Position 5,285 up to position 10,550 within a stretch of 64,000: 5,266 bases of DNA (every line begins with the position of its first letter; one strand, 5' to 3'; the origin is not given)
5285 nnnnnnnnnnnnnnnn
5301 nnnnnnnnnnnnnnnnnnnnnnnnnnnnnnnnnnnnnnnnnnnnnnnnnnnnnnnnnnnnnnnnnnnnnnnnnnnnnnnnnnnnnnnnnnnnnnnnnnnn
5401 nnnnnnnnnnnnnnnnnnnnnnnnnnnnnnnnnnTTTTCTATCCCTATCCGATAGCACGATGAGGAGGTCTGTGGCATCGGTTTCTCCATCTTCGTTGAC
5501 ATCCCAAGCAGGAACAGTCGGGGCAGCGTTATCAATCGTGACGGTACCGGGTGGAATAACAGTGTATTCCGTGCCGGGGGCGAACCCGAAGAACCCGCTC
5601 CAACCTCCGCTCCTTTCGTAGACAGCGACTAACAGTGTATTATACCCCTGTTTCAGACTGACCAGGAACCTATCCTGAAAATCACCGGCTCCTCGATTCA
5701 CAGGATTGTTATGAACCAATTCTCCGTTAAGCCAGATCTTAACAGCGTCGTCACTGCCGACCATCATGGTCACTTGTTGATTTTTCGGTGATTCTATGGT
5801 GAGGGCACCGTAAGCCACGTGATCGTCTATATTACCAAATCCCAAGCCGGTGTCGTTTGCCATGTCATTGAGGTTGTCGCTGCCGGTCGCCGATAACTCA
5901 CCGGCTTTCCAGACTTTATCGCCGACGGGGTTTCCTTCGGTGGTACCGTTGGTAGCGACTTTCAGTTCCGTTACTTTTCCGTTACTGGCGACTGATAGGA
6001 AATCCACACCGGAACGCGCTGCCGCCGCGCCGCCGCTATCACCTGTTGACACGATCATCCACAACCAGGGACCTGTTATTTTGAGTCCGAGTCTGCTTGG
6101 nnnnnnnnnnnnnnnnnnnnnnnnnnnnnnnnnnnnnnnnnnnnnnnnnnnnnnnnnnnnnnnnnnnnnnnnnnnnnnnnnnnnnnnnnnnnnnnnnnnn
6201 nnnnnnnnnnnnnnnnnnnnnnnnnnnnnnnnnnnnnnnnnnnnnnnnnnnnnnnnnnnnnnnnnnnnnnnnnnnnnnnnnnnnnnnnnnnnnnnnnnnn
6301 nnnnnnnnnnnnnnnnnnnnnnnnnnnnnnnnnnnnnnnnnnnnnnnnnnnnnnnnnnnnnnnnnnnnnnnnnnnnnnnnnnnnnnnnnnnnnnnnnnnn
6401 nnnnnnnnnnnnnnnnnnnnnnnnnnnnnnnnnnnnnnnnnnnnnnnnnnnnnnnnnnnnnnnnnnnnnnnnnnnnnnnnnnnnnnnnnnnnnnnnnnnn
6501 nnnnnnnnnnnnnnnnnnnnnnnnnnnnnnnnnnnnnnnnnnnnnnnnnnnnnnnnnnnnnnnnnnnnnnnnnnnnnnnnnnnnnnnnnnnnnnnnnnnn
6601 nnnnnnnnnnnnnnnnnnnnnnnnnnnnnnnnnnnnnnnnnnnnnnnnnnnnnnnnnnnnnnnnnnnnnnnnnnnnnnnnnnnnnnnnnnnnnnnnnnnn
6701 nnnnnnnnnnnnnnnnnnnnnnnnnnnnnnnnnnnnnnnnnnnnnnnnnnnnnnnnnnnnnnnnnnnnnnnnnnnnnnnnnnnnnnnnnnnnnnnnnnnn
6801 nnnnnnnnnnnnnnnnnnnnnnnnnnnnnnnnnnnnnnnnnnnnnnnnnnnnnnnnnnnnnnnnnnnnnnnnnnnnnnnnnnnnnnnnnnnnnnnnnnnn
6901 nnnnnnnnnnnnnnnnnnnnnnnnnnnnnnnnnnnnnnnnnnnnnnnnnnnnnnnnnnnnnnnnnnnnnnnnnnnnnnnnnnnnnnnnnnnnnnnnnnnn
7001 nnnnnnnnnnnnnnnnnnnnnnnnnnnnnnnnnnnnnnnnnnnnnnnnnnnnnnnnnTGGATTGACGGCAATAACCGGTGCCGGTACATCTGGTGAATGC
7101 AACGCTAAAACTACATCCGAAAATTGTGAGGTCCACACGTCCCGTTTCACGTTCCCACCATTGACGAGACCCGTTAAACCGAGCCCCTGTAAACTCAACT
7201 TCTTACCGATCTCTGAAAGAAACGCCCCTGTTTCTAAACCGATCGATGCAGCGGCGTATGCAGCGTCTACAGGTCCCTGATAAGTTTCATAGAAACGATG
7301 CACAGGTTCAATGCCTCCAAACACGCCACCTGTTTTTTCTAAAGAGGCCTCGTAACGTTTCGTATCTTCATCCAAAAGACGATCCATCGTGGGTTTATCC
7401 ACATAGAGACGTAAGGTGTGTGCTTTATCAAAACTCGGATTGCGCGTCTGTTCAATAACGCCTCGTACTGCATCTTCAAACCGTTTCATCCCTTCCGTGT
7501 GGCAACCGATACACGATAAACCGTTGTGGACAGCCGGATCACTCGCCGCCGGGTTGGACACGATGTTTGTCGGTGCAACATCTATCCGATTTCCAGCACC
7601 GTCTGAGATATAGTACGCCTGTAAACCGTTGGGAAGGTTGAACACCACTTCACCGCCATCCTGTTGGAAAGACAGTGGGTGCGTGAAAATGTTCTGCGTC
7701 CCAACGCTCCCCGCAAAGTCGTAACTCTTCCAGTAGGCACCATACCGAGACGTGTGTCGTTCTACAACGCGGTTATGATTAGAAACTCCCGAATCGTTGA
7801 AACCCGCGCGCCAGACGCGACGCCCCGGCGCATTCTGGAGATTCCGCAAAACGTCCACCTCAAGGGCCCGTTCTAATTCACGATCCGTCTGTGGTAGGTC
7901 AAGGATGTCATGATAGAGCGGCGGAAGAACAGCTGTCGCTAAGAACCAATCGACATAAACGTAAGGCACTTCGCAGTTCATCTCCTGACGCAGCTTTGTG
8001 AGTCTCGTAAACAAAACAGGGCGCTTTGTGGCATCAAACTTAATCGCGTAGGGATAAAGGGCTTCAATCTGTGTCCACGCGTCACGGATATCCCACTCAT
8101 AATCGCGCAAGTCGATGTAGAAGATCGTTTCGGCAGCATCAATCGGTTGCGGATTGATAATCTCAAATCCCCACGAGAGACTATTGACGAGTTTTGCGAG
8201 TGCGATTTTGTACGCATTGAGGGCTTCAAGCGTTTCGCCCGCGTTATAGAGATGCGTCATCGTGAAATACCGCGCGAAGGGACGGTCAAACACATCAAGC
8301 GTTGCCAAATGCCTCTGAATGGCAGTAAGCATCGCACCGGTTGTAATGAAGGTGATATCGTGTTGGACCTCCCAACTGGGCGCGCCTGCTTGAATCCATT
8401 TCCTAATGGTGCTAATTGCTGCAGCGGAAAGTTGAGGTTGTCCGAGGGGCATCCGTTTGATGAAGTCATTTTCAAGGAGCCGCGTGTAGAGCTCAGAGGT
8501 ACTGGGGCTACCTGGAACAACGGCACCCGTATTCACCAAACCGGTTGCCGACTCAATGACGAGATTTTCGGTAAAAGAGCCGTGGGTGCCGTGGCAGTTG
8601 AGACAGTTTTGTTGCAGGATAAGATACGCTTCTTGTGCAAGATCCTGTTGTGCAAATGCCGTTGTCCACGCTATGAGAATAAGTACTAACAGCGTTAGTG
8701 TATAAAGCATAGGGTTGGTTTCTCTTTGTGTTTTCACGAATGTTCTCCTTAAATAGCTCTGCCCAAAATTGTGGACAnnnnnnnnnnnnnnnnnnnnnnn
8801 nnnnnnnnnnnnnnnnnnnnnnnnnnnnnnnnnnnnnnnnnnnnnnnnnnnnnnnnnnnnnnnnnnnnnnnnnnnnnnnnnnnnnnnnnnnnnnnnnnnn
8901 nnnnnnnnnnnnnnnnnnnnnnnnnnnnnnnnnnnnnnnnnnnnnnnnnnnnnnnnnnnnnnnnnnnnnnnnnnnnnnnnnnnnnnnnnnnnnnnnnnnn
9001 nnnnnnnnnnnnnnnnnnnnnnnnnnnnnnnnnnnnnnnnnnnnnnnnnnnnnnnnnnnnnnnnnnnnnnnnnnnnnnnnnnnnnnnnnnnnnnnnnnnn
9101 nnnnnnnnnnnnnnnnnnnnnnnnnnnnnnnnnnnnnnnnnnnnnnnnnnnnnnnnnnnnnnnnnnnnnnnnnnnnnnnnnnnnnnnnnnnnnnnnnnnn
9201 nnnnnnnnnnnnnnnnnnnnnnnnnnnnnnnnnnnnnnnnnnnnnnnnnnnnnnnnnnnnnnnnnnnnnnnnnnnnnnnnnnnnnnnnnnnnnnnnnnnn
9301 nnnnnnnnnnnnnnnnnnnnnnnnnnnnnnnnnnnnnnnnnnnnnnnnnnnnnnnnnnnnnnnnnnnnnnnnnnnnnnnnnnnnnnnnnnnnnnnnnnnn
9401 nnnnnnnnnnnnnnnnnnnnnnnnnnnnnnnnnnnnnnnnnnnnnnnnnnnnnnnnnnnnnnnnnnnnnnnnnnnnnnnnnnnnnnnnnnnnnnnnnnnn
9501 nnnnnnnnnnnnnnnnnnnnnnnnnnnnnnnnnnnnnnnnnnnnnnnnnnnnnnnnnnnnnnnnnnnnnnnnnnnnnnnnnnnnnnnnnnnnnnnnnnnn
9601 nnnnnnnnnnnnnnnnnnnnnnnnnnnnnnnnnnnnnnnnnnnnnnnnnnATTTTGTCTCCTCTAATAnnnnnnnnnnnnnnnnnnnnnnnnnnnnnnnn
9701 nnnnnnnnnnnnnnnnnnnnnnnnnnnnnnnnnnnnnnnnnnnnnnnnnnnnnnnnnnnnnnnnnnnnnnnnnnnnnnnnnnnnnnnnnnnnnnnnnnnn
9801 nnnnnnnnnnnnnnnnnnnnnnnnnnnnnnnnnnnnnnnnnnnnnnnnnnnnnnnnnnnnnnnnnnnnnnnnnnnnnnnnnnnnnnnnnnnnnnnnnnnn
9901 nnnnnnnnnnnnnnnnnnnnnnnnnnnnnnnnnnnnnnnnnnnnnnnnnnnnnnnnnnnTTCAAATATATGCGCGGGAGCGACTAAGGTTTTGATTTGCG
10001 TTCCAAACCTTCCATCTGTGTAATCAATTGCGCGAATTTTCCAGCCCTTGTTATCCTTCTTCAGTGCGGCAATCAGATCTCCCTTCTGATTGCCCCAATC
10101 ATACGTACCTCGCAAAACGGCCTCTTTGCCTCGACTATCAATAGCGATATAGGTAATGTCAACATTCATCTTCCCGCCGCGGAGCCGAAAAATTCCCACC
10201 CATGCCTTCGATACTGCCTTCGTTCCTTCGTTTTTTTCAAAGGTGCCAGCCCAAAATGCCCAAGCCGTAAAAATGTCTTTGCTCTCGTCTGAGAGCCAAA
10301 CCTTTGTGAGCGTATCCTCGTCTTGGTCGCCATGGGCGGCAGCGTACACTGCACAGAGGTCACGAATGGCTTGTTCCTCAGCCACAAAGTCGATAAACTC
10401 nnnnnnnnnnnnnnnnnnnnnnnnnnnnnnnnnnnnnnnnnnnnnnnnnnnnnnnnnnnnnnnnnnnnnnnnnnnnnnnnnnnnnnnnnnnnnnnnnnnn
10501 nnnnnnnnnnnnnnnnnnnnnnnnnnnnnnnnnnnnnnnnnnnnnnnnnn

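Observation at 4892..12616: Five-gene same-strand surface operon: TonB-C protein, three lipoproteins, PSCyt heme domains and a 1281-aa LRR/dockerin/T9SS-CTD protein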

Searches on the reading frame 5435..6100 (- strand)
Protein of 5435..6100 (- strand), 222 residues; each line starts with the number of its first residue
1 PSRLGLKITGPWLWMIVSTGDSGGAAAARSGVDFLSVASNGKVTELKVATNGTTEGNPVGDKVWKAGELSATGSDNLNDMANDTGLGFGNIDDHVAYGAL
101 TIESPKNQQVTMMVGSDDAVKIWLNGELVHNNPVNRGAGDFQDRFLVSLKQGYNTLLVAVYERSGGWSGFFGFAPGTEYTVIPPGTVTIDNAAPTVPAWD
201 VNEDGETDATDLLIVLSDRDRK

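Call 83: search_solved_structures(query=window:5435-6100:-, max_evalue=10)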
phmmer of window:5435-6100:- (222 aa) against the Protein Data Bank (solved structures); distinct sequences matched with E-value up to 10: 2.
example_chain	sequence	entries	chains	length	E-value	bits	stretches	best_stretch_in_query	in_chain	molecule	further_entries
6qe7_A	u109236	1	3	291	0.45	13.5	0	103-163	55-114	Anti-sigma-I factor RsgI3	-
5nfi_B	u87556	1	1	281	0.88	12.5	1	86-118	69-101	Minor fimbrium anchoring subunit Mfa2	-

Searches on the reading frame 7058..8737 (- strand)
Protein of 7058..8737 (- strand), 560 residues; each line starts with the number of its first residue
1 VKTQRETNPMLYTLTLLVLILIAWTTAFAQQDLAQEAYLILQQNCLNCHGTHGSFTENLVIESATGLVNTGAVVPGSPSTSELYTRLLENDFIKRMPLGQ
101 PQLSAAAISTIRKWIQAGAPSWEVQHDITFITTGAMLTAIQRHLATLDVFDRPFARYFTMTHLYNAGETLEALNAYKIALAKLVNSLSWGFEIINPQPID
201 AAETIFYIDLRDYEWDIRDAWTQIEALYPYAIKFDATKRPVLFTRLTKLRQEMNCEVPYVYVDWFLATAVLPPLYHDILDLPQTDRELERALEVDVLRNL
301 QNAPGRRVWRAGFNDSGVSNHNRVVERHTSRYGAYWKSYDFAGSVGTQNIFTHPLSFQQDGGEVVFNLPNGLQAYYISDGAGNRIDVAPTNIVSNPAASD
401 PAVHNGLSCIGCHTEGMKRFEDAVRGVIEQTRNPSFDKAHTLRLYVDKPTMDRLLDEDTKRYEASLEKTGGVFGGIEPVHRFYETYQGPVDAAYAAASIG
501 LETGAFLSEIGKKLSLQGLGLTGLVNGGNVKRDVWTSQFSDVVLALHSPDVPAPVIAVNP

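Call 19: search_solved_structures(query=window:7058-8737:-, max_evalue=1)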
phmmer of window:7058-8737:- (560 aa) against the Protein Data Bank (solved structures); distinct sequences matched with E-value up to 1: 1.
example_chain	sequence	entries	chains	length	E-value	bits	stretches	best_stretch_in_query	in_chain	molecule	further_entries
6cp9_A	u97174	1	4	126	0.37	12.4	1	285-363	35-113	CdiA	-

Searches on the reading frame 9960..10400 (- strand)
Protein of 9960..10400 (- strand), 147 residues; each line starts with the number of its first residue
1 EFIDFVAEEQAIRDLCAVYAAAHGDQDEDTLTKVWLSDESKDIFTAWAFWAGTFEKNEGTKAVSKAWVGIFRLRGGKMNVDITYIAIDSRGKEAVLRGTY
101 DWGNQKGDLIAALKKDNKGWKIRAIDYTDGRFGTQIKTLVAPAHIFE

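Call 84: search_solved_structures(query=window:9960-10400:-, max_evalue=10)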
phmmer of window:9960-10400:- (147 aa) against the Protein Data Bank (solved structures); distinct sequences matched with E-value up to 10: 1.
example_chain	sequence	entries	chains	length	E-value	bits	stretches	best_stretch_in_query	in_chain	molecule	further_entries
9xgx_A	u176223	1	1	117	1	12.7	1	90-107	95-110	Heavy chain of SR-23 Fab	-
